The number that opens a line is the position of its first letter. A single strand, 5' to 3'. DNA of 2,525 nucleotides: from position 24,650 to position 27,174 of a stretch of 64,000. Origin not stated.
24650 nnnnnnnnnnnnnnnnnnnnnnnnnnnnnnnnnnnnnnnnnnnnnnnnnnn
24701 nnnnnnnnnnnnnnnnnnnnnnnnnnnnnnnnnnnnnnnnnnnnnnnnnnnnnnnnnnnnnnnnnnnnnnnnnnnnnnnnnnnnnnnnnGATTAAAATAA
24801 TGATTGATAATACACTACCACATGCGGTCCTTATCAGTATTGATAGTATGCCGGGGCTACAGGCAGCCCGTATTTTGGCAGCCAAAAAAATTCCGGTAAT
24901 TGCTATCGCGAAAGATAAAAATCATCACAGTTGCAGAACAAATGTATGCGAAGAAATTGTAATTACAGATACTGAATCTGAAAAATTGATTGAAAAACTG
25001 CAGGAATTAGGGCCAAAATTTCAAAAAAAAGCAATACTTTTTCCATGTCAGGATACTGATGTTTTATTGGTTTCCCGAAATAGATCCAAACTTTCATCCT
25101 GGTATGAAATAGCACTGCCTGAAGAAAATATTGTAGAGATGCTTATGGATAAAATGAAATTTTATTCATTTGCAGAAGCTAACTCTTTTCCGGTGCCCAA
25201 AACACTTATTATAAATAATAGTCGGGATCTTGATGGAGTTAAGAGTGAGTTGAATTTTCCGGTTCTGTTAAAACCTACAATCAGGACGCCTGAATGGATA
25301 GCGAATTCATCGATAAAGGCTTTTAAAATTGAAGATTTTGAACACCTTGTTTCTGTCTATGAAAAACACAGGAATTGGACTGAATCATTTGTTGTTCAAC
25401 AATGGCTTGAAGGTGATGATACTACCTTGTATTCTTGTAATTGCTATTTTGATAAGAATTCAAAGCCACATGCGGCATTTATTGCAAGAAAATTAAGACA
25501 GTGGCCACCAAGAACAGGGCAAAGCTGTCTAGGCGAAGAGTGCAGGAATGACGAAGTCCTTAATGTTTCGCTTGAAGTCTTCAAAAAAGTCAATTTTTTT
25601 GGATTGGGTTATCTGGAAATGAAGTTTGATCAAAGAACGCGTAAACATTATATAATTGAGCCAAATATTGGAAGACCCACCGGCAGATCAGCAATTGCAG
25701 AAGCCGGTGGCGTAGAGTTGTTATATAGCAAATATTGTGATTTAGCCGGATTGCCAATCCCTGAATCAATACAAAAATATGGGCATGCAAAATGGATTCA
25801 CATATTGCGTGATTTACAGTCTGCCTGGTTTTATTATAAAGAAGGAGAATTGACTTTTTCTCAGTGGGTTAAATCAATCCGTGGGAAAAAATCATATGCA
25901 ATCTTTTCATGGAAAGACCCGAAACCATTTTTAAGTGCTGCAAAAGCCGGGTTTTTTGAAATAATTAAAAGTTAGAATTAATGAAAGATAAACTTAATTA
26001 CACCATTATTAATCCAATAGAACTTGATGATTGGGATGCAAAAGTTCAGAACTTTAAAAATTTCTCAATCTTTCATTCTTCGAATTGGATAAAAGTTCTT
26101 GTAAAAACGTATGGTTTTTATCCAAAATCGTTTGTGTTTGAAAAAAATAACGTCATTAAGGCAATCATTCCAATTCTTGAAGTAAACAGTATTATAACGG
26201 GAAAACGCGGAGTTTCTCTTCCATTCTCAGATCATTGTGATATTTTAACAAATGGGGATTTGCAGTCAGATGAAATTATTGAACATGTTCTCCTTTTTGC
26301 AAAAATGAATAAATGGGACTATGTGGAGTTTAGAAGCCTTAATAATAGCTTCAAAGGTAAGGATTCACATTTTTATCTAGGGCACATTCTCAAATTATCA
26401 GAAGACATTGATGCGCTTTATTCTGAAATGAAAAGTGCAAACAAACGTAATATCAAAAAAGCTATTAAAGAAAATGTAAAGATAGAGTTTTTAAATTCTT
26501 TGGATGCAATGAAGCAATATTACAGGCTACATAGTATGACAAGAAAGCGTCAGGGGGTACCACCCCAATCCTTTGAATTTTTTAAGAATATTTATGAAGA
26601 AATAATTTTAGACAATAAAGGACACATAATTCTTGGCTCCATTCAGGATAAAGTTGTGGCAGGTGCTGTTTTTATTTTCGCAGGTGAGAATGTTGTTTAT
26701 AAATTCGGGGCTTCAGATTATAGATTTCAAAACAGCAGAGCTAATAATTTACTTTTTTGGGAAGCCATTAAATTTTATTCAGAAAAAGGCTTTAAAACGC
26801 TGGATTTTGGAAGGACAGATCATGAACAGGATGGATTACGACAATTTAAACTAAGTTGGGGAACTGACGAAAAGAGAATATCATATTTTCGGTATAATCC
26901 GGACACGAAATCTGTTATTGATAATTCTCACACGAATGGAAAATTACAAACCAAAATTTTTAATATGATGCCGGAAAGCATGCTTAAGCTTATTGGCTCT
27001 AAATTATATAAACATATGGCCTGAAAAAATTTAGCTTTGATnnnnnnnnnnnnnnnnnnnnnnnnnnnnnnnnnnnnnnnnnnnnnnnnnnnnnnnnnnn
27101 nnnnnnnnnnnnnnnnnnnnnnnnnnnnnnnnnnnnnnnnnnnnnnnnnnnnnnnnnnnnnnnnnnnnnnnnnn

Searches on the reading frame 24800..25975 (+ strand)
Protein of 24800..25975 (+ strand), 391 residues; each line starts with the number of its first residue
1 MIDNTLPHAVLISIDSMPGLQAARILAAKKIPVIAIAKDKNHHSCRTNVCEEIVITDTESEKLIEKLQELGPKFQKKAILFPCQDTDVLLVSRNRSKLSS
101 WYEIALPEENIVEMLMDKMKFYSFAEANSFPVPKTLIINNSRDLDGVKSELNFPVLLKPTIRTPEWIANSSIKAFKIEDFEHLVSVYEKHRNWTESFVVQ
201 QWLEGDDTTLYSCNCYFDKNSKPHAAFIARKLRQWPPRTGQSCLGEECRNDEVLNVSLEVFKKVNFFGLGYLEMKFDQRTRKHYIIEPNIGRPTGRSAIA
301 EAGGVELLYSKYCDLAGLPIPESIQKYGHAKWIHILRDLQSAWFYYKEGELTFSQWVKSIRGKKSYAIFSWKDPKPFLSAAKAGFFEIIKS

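Call 4: search_protein_families(library=pfam, proteins=[window:24800-25975:+])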
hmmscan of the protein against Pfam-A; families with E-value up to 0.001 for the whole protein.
window:24800-25975:+ (391 aa): 0 families

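Call 5: search_protein_families(library=ncbifam, proteins=[window:24800-25975:+], max_evalue=0.01)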
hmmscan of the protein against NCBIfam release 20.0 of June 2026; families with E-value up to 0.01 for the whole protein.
window:24800-25975:+ (391 aa): 14 families
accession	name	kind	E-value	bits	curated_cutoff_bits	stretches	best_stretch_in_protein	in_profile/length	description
NF009402.0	PRK12767.1-1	equivalog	5.2e-15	55.1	218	1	19-228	16-217/329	carbamoyl phosphate synthase-like protein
NF009406.0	PRK12767.1-5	equivalog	2.3e-13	49.9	271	1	60-327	56-305/327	carbamoyl phosphate synthase-like protein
NF009405.0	PRK12767.1-4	equivalog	5.2e-09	35.5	390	1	36-287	30-261/320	carbamoyl phosphate synthase-like protein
NF009404.0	PRK12767.1-3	equivalog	3.9e-08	32.6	316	1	36-287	29-279/344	carbamoyl phosphate synthase-like protein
NF009403.0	PRK12767.1-2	equivalog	1.8e-07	30.7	286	1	59-264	49-239/342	carbamoyl phosphate synthase-like protein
NF005315.0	PRK06849.1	equivalog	3.7e-07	29.5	406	1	20-212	18-203/389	hypothetical protein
NF002378.0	PRK01372.1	subfamily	5e-06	25.4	243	1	114-210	97-186/305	D-alanine--D-alanine ligase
NF053643.1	Ddl_archaea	equivalog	0.00034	19.7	500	0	246-302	226-281/367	putative pseudomurein biosynthesis ATP-grasp protein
NF011167.0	PRK14569.1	equivalog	0.0006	19.3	410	1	57-211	42-182/296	D-alanyl-alanine synthetase A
TIGR02068.2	cya_phycin_syn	equivalog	0.00095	17.3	850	1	112-208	208-299/862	cyanophycin synthetase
TIGR01205.1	D_ala_D_alaTIGR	subfamily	0.001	18.1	245.65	1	116-210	105-198/318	D-alanine--D-alanine ligase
NF004679.0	PRK06019.1-5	equivalog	0.0015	17.4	326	1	26-159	19-142/376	5-(carboxyamino)imidazole ribonucleotide synthase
TIGR00768.1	rimK_fam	subfamily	0.0019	17.7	143.4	1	108-203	78-170/276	RimK family alpha-L-glutamate ligase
TIGR02144.1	LysX_arch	equivalog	0.0038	16.4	275.6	1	109-161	79-131/281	lysine biosynthesis protein LysX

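Call 21: search_protein_families(library=pfam, proteins=[window:24800-25975:+], max_evalue=10)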
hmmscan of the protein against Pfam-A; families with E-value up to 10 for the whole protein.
window:24800-25975:+ (391 aa): 4 families
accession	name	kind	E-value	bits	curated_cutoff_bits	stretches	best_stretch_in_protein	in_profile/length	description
PF07478.18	Dala_Dala_lig_C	-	0.032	14.2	24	1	144-209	28-87/204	D-ala D-ala ligase C-terminus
PF13535.11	ATP-grasp_4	-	0.053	13.6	27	1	179-231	37-86/160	ATP-grasp domain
PF02786.22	CPSase_L_D2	-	0.14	12.1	19.8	1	251-309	139-197/211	Carbamoyl-phosphate synthase L chain, ATP binding domain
PF14397.11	ATPgrasp_ST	-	0.15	11.7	31.4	1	109-142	13-46/278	Sugar-transfer associated ATP-grasp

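Call 44: search_solved_structures(query=window:24800-25975:+, max_evalue=1)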
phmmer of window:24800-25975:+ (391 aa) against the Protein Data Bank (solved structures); distinct sequences matched with E-value up to 1: 4.
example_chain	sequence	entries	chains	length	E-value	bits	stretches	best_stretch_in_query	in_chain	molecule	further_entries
5d8d_A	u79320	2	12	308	0.00012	24.7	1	115-215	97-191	D-alanine--D-alanine ligase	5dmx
8evy_B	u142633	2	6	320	0.057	15.8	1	114-212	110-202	D-alanine--D-alanine ligase B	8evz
2z04_A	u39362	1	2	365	0.071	15.5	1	116-206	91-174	Phosphoribosylaminoimidazole carboxylase ATPase subunit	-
2jq5_A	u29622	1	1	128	0.23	13.8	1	160-238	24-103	SEC-C motif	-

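Call 52: find_homologous_proteins(query=window:24800-25975:+)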
Query window:24800-25975:+ (391 aa): 2727 proteins with E <= 0.001 among 5237 candidates; the best 120 are listed.
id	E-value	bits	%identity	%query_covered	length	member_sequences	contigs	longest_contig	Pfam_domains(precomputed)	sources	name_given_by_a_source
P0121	2.8e-190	651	100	73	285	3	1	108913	-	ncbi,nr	ncbi:MAG: carboxylate--amine ligase, partial [Calditrichaeota bacterium]|nr:carboxylate--amine ligas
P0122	3.6e-187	640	71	98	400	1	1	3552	-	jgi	jgi:predicted ATP-grasp superfamily ATP-dependent carboligase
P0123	1.8e-184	632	68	99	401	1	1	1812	-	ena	-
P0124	2.3e-182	625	70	98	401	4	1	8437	-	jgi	-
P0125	8.3e-181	619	68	99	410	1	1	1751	-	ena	-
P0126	7.8e-179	613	69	97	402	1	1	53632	-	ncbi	ncbi:carboxylate--amine ligase [Acidobacteriota bacterium]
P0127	5.7e-160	551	61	96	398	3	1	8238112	-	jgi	-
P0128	4.6e-150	518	57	96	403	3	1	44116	-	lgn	-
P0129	8.0e-150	517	57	97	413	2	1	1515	-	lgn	-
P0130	1.7e-148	513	57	98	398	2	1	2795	PF02786.23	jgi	jgi:predicted ATP-grasp superfamily ATP-dependent carboligase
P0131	2.4e-148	513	57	95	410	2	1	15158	-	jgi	jgi:predicted ATP-grasp superfamily ATP-dependent carboligase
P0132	3.3e-148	512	56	95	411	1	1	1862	PF02786.23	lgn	-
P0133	4.3e-148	512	55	96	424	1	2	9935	PF02786.23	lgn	-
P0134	1.1e-147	510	55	96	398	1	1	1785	PF02786.23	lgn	-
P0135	2.0e-147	510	55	96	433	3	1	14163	-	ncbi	-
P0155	1.7e-145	503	54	99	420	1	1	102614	-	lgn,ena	-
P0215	2.1e-142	493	53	95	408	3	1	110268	PF02786.23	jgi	jgi:D-aspartate ligase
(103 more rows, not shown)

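Call 53: find_encoding_contigs(protein=P0127, flank=8000, max_places=1)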
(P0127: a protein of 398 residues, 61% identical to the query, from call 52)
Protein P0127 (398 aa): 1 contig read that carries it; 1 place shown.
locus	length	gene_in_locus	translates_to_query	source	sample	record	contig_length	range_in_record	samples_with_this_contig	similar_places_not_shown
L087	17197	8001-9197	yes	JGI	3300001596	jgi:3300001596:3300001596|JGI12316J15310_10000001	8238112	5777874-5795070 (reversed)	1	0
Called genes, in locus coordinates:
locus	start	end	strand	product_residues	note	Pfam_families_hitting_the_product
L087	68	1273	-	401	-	PF07690:MFS_1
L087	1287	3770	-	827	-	PF00069:Pkinase, PF01636:APH (faint), PF07714:PK_Tyr_Ser-Thr, PF03109:ABC1 (weak), PF14531:Kinase-like, PF17667:Pkinase_fungal (weak), PF13424:TPR_12 (faint), PF13181:TPR_8 (faint), +7 more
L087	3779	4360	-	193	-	PF07638:Sigma70_ECF, PF08281:Sigma70_r4_2 (weak), PF04545:Sigma70_r4 (weak)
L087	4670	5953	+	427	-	PF13439:Glyco_transf_4, PF13579:Glyco_trans_4_4, PF00534:Glycos_transf_1, PF13692:Glyco_trans_1_4, PF13524:Glyco_trans_1_2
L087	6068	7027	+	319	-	PF00389:2-Hacid_dh, PF02826:2-Hacid_dh_C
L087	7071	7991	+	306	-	PF13714:PEP_mutase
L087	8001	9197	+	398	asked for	-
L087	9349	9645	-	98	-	PF13744:HTH_37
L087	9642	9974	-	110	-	PF05973:Gp49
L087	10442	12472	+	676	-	PF02415:Chlam_PMP (faint), PF18962:Por_Secre_tail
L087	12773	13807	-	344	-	PF17874:TPR_MalT (faint), PF13424:TPR_12 (faint)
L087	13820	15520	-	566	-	PF13676:TIR_2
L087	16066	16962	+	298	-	-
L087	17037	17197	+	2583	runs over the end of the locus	PF03534:SpvB, PF13517:FG-GAP_3 (faint), PF12256:TcdB_toxin_midN, PF12255:TcdB_toxin_midC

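Call 54: find_encoding_contigs(protein=P0215, flank=8000, max_places=1)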
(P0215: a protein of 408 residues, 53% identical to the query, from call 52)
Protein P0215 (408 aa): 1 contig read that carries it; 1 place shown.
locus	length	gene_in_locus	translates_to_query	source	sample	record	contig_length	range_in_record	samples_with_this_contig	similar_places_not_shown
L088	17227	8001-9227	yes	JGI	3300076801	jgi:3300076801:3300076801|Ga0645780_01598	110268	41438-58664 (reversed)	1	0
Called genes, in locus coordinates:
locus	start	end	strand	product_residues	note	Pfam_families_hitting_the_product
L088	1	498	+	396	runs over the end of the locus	PF13506:Glyco_transf_21, PF00535:Glycos_transf_2, PF13641:Glyco_tranf_2_3, PF13632:Glyco_trans_2_3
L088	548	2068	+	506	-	PF04932:Wzy_C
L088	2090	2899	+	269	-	-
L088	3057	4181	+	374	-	-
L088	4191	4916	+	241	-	PF02223:Thymidylate_kin (faint)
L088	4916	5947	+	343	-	PF01522:Polysacc_deac_1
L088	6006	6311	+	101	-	PF00389:2-Hacid_dh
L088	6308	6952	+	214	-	PF02826:2-Hacid_dh_C, PF00670:AdoHcyase_NAD (weak), PF07991:KARI_N (weak), PF03446:NAD_binding_2 (weak)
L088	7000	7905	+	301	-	PF13714:PEP_mutase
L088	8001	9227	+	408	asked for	PF02786:CPSase_L_D2 (faint)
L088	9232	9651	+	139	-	-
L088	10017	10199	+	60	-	-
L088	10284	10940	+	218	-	PF00072:Response_reg, PF00196:GerE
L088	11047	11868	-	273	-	PF01435:Peptidase_M48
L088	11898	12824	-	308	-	PF03631:Virul_fac_BrkB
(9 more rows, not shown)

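Call 55: find_encoding_contigs(protein=P0155, flank=8000, max_places=1)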
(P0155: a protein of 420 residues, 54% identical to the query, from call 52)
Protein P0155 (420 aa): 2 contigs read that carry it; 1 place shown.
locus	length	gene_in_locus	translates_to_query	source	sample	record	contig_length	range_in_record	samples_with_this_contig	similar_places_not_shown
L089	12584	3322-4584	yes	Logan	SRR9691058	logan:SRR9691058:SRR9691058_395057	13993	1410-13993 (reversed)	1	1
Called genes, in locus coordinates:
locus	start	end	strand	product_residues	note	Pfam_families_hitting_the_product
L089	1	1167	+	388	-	?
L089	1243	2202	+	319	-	PF00389:2-Hacid_dh, PF02826:2-Hacid_dh_C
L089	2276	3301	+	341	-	PF13714:PEP_mutase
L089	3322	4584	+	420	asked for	-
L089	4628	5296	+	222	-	PF16316:DUF4956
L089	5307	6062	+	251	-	PF09359:VTC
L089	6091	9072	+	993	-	PF05048:NosD (faint), PF08757:CotH, PF13229:Beta_helix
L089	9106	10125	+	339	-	PF00288:GHMP_kinases_N, PF08544:GHMP_kinases_C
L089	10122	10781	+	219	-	PF01380:SIS (faint), PF13580:SIS_2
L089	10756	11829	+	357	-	PF13229:Beta_helix (weak)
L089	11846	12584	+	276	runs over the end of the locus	-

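Call 64: predict_structure(alignment_id=A2)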
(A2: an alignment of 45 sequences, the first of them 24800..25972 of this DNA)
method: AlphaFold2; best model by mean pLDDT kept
length: 391 residues; sequences in the alignment: 45
mean_pLDDT: 91.6   pTM: 0.88
mean pLDDT of the five models: 91.6, 91.4, 90.0, 89.7, 86.6
residues with pLDDT >= 90: 310; 70-90: 70; 50-70: 9; < 50: 2
segments of 3 or more residues with pLDDT < 50: none
pLDDT, mean of each block of 10 residues (from residue 1): 76 96 96 98 97 97 98 97 95 97 96 91 95 93 90 92 87 91 96 93 86 94 92 82 90 96 96 93 91 86 90 95 71 92 91 94 91 95 82 58
secondary structure, 60 per line:
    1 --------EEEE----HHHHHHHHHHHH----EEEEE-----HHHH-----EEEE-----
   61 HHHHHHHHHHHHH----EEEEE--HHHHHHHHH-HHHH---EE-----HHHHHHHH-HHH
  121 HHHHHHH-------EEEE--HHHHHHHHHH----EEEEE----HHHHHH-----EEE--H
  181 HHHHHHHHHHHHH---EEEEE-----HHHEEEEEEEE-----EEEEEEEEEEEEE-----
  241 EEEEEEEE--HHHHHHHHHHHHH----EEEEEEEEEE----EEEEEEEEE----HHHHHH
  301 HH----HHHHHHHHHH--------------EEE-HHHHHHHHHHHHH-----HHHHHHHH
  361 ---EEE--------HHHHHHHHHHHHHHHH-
elements in order: E9-12 H17-28 E33-37 H43-46 E52-55 H61-73 E78-82 H85-93 H95-98 H109-116 H118-127 E135-138 H141-150 E155-159 H164-169 E175-177 H180-193 E197-201 E210-217 E223-235 E241-248 H251-263 E268-277 E282-290 H295-302 H307-316 E331-333 H335-347 H353-360 E364-366 H375-390

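Call 66: fold_search(model_id=the predicted structure, library=pdb)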
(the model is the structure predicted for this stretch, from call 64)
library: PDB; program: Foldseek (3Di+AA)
matches with E <= 10: 1985; with E <= 0.001: 386
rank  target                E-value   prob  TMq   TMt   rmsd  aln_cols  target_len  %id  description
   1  3orr_A                1.1e-17  1.00  0.64  0.67   3.3       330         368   15  Crystal Structure of N5-Carboxyaminoimidazole synthetase from Staphylococcus aureus (released 2011-07-20)
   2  4mam_A                5.9e-17  1.00  0.61  0.64   4.1       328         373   12  The crystal structure of phosphoribosylaminoimidazole carboxylase ATPase subunit of Francisella tularensis subsp. tula (released 2013-08-28)
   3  1ulz                  5.9e-17  1.00  0.55  0.49   5.9       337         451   15  Crystal structure of the biotin carboxylase subunit of pyruvate carboxylase (released 2004-03-09)
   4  4ma0                  7.1e-17  1.00  0.61  0.65   4.0       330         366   12  The crystal structure of phosphoribosylaminoimidazole carboxylase ATPase subunit of Francisella tularensis subsp. tulare (released 2013-08-28)
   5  4wd3_A                8.1e-17  1.00  0.55  0.55   5.2       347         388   13  Crystal structure of an L-amino acid ligase RizA (released 2015-09-09)
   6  4ma5                  1.5e-16  1.00  0.61  0.65   4.0       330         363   12  The crystal structure of phosphoribosylaminoimidazole carboxylase ATPase subunit of Francisella tularensis subsp. tulare (released 2013-08-28)
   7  2pn1                  1.9e-16  1.00  0.64  0.80   8.4       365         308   15  Crystal structure of carbamoylphosphate synthase large subunit (split gene in MJ) (ZP_00538348.1) from Exiguobacterium s (released 2007-05-08)
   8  10bm_A                2.6e-16  1.00  0.62  0.63   4.0       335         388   12  Crystal structure of Phosphoribosylaminoimidazole carboxylase from Burkholderia xenovorans (AMP, ADP and sulfate compl (released 2026-01-21)
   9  9zok_C                3.3e-16  1.00  0.61  0.62   4.2       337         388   12  Crystal structure of Phosphoribosylaminoimidazole carboxylase from Burkholderia xenovorans (ADP complex) (released 2025-12-24)
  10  3q2o_A                5.5e-16  1.00  0.63  0.66   4.3       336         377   13  Crystal Structure of purK: N5-carboxyaminoimidazole ribonucleotide synthetase (released 2011-10-26)
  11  9yx2_A                5.8e-16  1.00  0.63  0.43   4.3       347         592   13  Structure of the long chain acyl-CoA carboxylase complex from Mycobacterium smegmatis with ATP, bicarbonate, and propi (released 2025-11-26)
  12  4m9u                  7.9e-16  1.00  0.61  0.65   4.0       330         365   12  The crystal structure of phosphoribosylaminoimidazole carboxylase ATPase subunit of Francisella tularensis subsp. tulare (released 2013-08-28)
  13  9zoi_B                7.9e-16  1.00  0.62  0.63   3.9       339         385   12  Crystal structure of Phosphoribosylaminoimidazole carboxylase from Burkholderia xenovorans (ATP complex) (released 2025-12-24)
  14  2vpq_A                7.9e-16  1.00  0.62  0.55   4.5       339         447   13  Crystal structure of biotin carboxylase from S. aureus complexed with AMPPNP (released 2008-09-09)
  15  9zoi_A                8.4e-16  1.00  0.62  0.62   4.3       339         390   12  Crystal structure of Phosphoribosylaminoimidazole carboxylase from Burkholderia xenovorans (ATP complex) (released 2025-12-24)
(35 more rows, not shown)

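Call 74: search_protein_families(library=ncbifam, proteins=[L087:4670-5953:+], max_evalue=0.01)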
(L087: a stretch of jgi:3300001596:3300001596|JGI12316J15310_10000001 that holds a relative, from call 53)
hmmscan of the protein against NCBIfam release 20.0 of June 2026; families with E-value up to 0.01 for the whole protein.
L087:4670-5953:+ (427 aa): 17 families
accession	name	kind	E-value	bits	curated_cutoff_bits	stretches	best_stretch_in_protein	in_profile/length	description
TIGR04063.1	stp3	hypoth_equivalog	1.6e-18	66.8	442.05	1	32-390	28-393/397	TIGR04063 family PEP-CTERM/XrtA system glycosyltransferase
NF046085.1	XrtY_assoc_Gly1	equivalog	7.8e-13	48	400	1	182-369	179-360/387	XrtY-associated glycosyltransferase XYAG1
NF041010.1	glycosy_Agl16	equivalog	2.1e-11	43.3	575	1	96-389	72-348/352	glycosylation protein Agl16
NF041876.1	EPS_EpsE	equivalog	8.9e-11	41.6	400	1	77-366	93-369/389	exopolysaccharide biosynthesis GT4 family glycosyltransferase EpsE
NF047880.1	glyco_SdgA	exception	9.1e-10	37.7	800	1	221-365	324-463/488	serine-aspartate repeat adhesin O-glycosyltransferase SdgA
NF047676.1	TeichurnBiosyTuaH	equivalog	2.1e-09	36.8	550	1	267-369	263-365/384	teichuronic acid biosynthesis protein TuaH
TIGR04005.1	wcaL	equivalog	4e-08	32.5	537.6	1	180-352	192-364/406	colanic acid biosynthesis glycosyltransferase WcaL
TIGR04047.1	MSMEG_0565_glyc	hypoth_equivalog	6.2e-07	28.8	259.85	1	220-383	201-365/373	MSMEG_0565 family glycosyltransferase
NF007640.0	PRK10307.1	subfamily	6.4e-07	28.6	276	1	213-380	230-393/411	WcaI family glycosyltransferase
NF038295.1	EPS_HpsP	equivalog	5.9e-06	25.5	550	1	211-366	206-360/388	hormogonium polysaccharide biosynthesis glycosyltransferase HpsP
NF038298.1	EPS_HpsO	equivalog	6.6e-06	25.1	575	1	210-366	199-360/388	hormogonium polysaccharide biosynthesis glycosyltransferase HpsO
NF047684.1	TeichurnBiosyTuaC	equivalog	0.00033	19.7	550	1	216-367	223-363/391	teichuronic acid biosynthesis protein TuaC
NF038255.1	exopoly_VpsD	equivalog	0.0009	18.2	300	1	188-367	179-360/381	VpsD family glycosyltransferase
NF007396.0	PRK09922.1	equivalog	0.0012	17.8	385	1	146-378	119-347/361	lipopolysaccharide 1,6-galactosyltransferase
TIGR02918.1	TIGR02918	equivalog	0.0012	17.6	574.6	1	213-276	320-383/500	accessory Sec system glycosyltransferase GtfA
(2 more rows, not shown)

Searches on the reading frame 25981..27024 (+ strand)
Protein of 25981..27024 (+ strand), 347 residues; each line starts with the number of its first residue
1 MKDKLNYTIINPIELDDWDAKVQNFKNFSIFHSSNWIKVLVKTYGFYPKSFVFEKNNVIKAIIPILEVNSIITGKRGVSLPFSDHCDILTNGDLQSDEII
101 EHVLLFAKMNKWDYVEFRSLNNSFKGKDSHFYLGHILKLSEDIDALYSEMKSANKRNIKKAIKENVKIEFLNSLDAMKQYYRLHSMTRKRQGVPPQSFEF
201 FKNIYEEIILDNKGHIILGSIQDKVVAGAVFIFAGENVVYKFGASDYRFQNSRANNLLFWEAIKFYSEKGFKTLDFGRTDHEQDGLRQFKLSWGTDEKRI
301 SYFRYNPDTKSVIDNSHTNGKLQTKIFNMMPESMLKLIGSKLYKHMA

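Call 4: search_protein_families(library=pfam, proteins=[window:25981-27024:+])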
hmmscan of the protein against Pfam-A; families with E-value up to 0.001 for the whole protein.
window:25981-27024:+ (347 aa): 2 families
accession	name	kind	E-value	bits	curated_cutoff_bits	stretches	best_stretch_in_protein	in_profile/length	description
PF13480.13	Acetyltransf_6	-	5.2e-15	56.3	22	1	155-281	8-139/143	Acetyltransferase (GNAT) domain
PF02388.22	FemAB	-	7.8e-14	51.8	24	2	144-207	164-226/406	FemAB family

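Call 5: search_protein_families(library=ncbifam, proteins=[window:25981-27024:+], max_evalue=0.01)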
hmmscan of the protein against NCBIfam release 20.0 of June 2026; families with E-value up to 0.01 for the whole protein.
window:25981-27024:+ (347 aa): 3 families
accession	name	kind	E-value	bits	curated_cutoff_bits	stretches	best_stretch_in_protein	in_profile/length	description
TIGR03019.1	pepcterm_femAB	equivalog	1.3e-37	129.6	260.35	1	17-345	2-328/330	FemAB family XrtA/PEP-CTERM system-associated protein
NF047883.1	UAcmpLyAlTFemX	equivalog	2.2e-05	23.9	500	1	145-293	162-311/337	UDP-N-acetylmuramoylpentapeptide-lysine N(6)-alanyltransferase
NF037975.1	pilot_rel_YacC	equivalog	0.0064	16.4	80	0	93-136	49-92/115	YacC family pilotin-like protein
